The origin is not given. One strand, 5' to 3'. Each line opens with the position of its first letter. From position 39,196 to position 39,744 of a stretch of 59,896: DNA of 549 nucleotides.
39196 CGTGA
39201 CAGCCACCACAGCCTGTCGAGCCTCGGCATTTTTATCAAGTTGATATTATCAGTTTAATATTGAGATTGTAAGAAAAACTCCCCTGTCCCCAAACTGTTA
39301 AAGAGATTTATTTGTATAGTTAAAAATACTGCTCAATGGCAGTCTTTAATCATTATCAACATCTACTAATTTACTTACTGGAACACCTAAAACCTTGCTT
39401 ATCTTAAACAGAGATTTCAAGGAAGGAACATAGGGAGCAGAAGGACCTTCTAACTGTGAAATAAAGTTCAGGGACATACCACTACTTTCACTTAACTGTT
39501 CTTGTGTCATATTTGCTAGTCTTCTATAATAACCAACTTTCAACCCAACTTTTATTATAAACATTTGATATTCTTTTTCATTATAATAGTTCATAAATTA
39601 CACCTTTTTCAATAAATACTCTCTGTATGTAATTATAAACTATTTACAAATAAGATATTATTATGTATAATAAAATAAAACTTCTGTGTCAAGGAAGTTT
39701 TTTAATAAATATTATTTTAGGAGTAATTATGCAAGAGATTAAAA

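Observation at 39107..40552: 1.2-kb AT-rich cassette (XRE regulator plus YpsA/SLOG-like protein) bracketed by about 116-bp direct repeats duplicating the 3' end of the BFD-like gene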

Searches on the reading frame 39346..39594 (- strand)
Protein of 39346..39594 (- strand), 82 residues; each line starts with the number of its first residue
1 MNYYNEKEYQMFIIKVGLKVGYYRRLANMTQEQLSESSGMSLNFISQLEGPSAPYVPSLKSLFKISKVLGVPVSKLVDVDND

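Call 4: search_protein_families(library=pfam, proteins=[window:39346-39594:-], max_evalue=0.1)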
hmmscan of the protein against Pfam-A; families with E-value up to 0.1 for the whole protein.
window:39346-39594:- (82 aa): 6 families
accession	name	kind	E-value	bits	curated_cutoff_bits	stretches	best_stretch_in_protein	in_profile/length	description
PF01381.28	HTH_3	-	2.4e-09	37.5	23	1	23-75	4-54/55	Helix-turn-helix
PF12844.13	HTH_19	-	0.00014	22.2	30.2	1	23-77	7-59/64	Helix-turn-helix domain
PF13443.12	HTH_26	-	0.0059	17.3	22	1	27-78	9-59/63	Cro/C1-type HTH DNA-binding domain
PF04545.22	Sigma70_r4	-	0.025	14.5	24.1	0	23-49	15-41/50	Sigma-70, region 4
PF13560.12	HTH_31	-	0.032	15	27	1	23-72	9-57/64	Helix-turn-helix domain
PF04967.18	HTH_10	-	0.083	13.2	23.1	0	8-43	3-38/53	HTH DNA binding domain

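Call 5: search_protein_families(library=ncbifam, proteins=[window:39346-39594:-], max_evalue=0.1)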
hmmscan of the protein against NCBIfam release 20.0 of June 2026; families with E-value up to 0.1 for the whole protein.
window:39346-39594:- (82 aa): 11 families
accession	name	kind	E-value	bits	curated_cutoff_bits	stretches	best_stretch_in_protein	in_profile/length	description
NF006015.0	PRK08154.1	subfamily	9e-07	28.3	204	1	6-78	21-91/314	anaerobic benzoate catabolism transcriptional regulator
NF010465.0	PRK13890.1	equivalog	2e-06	27.9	96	1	28-79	18-67/121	conjugal transfer protein TrbA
TIGR03070.1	couple_hipB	subfamily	5.1e-06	26.3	71.65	1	17-70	4-55/58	type II toxin-antitoxin system Y4mF family antitoxin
NF041951.1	phage_RstR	subfamily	1.4e-05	25.3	80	1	22-78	9-63/108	RstR family transcriptional repressor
NF046032.1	TransRegSlrRBacil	equivalog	0.0006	19.9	250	1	20-79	6-64/149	HTH-type transcriptional regulator SlrR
NF007408.0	PRK09943.1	equivalog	0.0028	17.2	211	1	16-77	8-67/185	HTH-type transcriptional regulator PuuR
NF047948.1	male_kill_WMK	equivalog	0.003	17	300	1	3-79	150-224/300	WO male-killing family protein Wmk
NF007271.0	PRK09726.1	equivalog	0.017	15.1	79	1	24-74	21-69/88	type II toxin-antitoxin system antitoxin HipB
NF007257.0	PRK09706.1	subfamily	0.04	13.7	101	1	16-72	6-60/135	transcriptional repressor DicA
TIGR00270.2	TIGR00270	equivalog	0.042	13.7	110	1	24-76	84-134/159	multiprotein bridging factor aMBF1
NF038139.1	Reg_Aceta_RamB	equivalog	0.077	11.6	700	1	16-74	3-59/465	acetate metabolism transcriptional regulator RamB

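Call 18: find_encoding_contigs(protein=window:39349-39594:-, flank=6000, max_places=10)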
Protein window:39349-39594:- (82 aa): no gene with exactly this product is on record in the collection.

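Call 37: search_protein_families(library=padloc, proteins=[window:39346-39594:-], max_evalue=0.1)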
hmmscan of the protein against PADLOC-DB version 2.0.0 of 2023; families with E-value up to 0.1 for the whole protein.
window:39346-39594:- (82 aa): 15 families
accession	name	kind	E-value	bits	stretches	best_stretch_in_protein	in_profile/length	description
PDLC02926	HTH_VI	-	1.4e-08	32.8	1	23-77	9-61/92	-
PDLC03954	RmrA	-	9.8e-06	22.7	1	18-77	13-70/380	-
PDLC03665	Control_protein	-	4e-05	21.8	1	21-79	14-71/77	control protein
PDLC04142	capH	-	4.6e-05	22.4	1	23-80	14-69/103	capH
PDLC03671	Control_protein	-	4.9e-05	21.5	1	19-77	18-74/84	control protein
PDLC03944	RmrA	-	0.00045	17.4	1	24-76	15-65/384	-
PDLC03951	RmrA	-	0.00099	16.2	1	23-77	16-68/400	-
PDLC04775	PDC-M69A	-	0.0012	17.3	1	15-81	7-71/113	-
PDLC03953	RmrA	-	0.0037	14.5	1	22-74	12-62/373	-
PDLC03949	RmrA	-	0.0044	13.9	1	24-76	11-61/363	-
PDLC03955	RmrA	-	0.0047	14.2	1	21-74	26-77/371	-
PDLC03946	RmrA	-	0.016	12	1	24-77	11-62/357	-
PDLC03952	RmrA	-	0.017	12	1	24-75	31-80/395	-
PDLC03947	RmrA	-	0.017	11.9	1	24-74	20-68/383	-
PDLC03668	Control_protein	-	0.02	13.4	1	14-71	7-62/79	control protein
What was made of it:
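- On Known anti-phage defence systems (PADLOC models): XRE hits only generic HTH/control-protein models (call 37).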

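Call 38: search_protein_families(library=phrogs, proteins=[window:39346-39594:-], max_evalue=0.001)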
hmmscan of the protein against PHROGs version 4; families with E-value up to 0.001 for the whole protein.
window:39346-39594:- (82 aa): 7 families
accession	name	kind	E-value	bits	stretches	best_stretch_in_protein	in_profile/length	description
phrog_5823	-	transcription regulation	2.1e-08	34.7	1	16-77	7-67/404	transcriptional regulator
phrog_8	-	transcription regulation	2.2e-07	31.7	1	22-76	83-215/346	transcriptional regulator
phrog_1373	-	transcription regulation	5.4e-07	30.7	1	5-75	56-121/166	transcriptional regulator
phrog_3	-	transcription regulation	6.6e-07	30.4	1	9-77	82-146/430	transcriptional repressor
phrog_4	-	transcription regulation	2.6e-06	27.7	1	17-76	140-191/400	transcriptional repressor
phrog_7241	-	transcription regulation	3.8e-06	28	1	23-77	69-121/122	transcriptional regulator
phrog_2439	-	transcription regulation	0.00015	21.8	1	23-74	15-64/367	transcriptional regulator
